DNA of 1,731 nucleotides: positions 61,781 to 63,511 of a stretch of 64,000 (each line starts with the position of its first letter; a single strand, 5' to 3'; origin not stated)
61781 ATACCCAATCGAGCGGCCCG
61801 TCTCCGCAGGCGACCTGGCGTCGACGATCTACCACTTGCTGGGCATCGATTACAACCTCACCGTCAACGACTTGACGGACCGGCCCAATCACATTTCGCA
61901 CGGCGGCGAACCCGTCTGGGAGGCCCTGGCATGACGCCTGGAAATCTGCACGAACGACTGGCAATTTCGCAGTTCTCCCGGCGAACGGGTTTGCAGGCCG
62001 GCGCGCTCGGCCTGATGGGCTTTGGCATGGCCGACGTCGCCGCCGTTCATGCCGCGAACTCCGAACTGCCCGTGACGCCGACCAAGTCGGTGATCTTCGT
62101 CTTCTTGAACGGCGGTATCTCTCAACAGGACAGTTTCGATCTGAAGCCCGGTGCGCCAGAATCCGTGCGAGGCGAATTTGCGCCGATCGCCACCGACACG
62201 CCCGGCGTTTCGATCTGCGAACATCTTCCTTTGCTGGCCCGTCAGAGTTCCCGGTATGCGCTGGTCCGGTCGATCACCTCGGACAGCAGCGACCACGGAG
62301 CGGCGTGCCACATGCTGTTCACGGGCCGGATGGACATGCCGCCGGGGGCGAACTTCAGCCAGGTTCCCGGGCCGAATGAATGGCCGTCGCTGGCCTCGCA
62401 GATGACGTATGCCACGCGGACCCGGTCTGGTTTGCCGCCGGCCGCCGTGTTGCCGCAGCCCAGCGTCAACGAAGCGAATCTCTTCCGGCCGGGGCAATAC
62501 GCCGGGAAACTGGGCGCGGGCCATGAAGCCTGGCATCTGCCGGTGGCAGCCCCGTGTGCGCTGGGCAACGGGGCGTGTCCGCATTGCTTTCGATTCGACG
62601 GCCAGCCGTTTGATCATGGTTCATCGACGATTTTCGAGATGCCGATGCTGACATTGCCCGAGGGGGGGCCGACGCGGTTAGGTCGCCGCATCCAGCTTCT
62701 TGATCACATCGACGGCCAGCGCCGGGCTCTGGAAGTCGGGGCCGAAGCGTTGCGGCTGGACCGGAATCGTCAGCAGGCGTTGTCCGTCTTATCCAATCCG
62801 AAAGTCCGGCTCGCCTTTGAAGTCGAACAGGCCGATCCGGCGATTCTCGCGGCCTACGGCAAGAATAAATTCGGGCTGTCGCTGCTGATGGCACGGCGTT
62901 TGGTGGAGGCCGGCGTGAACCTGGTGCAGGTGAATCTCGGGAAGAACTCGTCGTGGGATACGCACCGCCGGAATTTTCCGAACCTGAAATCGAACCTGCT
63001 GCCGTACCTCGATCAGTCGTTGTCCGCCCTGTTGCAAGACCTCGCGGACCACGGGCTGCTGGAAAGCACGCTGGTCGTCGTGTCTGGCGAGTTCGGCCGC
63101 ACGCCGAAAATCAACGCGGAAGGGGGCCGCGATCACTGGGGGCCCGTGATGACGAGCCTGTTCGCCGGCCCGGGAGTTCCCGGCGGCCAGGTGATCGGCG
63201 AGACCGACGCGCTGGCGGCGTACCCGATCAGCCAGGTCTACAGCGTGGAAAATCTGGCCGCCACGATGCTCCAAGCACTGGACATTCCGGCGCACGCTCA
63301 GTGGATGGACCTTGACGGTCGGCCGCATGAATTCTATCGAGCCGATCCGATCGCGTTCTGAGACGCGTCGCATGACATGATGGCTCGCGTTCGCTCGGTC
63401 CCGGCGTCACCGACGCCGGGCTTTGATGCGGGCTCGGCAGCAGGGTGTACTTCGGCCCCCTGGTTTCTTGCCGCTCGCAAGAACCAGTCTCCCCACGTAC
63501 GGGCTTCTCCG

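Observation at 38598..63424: A second REP-like palindromic repeat family, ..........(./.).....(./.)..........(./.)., present three times in 64 kb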

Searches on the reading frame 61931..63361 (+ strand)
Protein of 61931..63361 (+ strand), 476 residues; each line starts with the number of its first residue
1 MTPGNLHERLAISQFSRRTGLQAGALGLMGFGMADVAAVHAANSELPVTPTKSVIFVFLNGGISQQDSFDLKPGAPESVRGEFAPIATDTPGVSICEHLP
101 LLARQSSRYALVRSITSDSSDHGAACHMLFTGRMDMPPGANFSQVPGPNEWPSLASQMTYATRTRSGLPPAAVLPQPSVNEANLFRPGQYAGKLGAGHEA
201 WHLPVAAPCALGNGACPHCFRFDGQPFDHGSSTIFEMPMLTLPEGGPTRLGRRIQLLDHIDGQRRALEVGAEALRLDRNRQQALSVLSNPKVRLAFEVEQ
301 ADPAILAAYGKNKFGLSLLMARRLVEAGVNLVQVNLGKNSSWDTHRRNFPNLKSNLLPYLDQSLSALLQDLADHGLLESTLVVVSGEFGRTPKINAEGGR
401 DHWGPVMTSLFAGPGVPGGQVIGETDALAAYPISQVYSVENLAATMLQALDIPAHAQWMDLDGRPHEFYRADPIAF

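Call 30: search_protein_families(library=pfam, proteins=[window:61931-63361:+], max_evalue=0.01)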
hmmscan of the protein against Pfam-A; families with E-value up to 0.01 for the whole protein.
window:61931-63361:+ (476 aa): 1 family
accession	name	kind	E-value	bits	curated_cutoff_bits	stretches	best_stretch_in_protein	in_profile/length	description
PF07394.17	DUF1501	-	2.4e-79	267.7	27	1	52-467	2-378/390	Protein of unknown function (DUF1501)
